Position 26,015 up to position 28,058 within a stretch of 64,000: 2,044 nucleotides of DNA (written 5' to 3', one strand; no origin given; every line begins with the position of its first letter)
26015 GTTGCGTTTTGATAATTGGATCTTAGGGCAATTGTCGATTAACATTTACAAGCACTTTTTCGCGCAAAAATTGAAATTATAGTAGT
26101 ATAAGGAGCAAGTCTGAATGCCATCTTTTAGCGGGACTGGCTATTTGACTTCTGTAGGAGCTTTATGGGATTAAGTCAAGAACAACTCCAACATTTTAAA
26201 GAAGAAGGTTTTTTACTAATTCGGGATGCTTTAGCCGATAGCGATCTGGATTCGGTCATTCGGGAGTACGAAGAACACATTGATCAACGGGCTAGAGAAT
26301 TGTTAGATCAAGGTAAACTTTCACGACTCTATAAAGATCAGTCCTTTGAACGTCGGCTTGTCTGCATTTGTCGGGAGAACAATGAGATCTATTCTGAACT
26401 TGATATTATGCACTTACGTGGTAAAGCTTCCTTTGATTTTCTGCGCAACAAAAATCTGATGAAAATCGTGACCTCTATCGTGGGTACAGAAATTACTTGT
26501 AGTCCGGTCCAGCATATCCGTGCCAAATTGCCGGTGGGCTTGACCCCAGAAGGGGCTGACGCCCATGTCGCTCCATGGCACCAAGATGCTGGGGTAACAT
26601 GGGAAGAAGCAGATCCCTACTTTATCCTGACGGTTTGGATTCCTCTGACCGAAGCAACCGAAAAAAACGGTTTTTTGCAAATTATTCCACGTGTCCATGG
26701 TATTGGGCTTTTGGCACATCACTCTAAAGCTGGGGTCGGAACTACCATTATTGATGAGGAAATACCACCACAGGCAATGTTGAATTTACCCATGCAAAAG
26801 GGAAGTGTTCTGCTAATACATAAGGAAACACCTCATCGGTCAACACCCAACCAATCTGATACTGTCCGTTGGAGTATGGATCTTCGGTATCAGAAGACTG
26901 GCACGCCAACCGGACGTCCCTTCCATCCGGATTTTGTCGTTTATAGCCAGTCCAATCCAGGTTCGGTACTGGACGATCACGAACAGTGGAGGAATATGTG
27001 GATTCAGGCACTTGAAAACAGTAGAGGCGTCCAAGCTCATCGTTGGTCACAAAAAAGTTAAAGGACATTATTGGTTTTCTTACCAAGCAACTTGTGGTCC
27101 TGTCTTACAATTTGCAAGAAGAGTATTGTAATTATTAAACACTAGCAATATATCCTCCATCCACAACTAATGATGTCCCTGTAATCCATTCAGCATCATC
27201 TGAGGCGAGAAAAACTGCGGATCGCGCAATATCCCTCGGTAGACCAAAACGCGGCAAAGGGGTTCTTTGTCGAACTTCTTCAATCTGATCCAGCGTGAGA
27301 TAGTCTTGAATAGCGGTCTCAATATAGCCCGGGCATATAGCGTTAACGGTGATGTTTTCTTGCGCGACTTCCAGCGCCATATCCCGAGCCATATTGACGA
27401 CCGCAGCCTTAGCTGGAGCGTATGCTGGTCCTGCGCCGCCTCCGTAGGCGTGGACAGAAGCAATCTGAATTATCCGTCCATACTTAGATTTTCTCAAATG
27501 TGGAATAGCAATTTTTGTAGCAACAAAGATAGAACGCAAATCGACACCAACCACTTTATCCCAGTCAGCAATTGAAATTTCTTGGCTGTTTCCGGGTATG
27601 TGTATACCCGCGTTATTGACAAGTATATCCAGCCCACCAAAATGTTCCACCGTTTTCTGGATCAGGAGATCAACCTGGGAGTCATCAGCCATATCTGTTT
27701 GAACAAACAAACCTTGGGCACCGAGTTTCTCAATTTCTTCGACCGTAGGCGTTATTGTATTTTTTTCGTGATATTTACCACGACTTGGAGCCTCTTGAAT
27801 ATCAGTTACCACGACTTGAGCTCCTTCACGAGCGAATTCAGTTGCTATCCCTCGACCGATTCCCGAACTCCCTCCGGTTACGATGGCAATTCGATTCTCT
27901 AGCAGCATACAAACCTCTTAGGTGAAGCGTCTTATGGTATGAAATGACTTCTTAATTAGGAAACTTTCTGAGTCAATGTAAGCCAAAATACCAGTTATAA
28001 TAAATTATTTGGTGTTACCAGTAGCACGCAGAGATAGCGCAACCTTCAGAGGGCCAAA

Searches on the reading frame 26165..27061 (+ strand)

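Call 10: search_protein_families(library=pfam, proteins=[window:26165-27061:+], max_evalue=0.001)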
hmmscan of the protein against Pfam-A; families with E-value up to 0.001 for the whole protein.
window:26165-27061:+ (298 aa): 1 family
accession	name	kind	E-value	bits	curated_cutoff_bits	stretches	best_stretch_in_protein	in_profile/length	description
PF05721.19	PhyH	-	2.7e-19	70.7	22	1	11-235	1-211/213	Phytanoyl-CoA dioxygenase (PhyH)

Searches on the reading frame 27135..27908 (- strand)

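Call 10: search_protein_families(library=pfam, proteins=[window:27135-27908:-], max_evalue=0.001)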
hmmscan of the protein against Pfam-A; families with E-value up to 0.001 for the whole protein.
window:27135-27908:- (257 aa): 4 families
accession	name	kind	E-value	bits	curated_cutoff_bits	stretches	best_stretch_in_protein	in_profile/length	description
PF13561.12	adh_short_C2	-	6.6e-61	206.3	27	1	15-253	6-235/236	Enoyl-(Acyl carrier protein) reductase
PF00106.31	adh_short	-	1.3e-52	178.6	26.6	1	7-205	2-191/195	short chain dehydrogenase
PF08659.16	KR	-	4e-08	33.8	22.6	1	9-125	4-114/180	KR domain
PF01370.27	Epimerase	-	2.6e-05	24.2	20.9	1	9-161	2-126/240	NAD dependent epimerase/dehydratase family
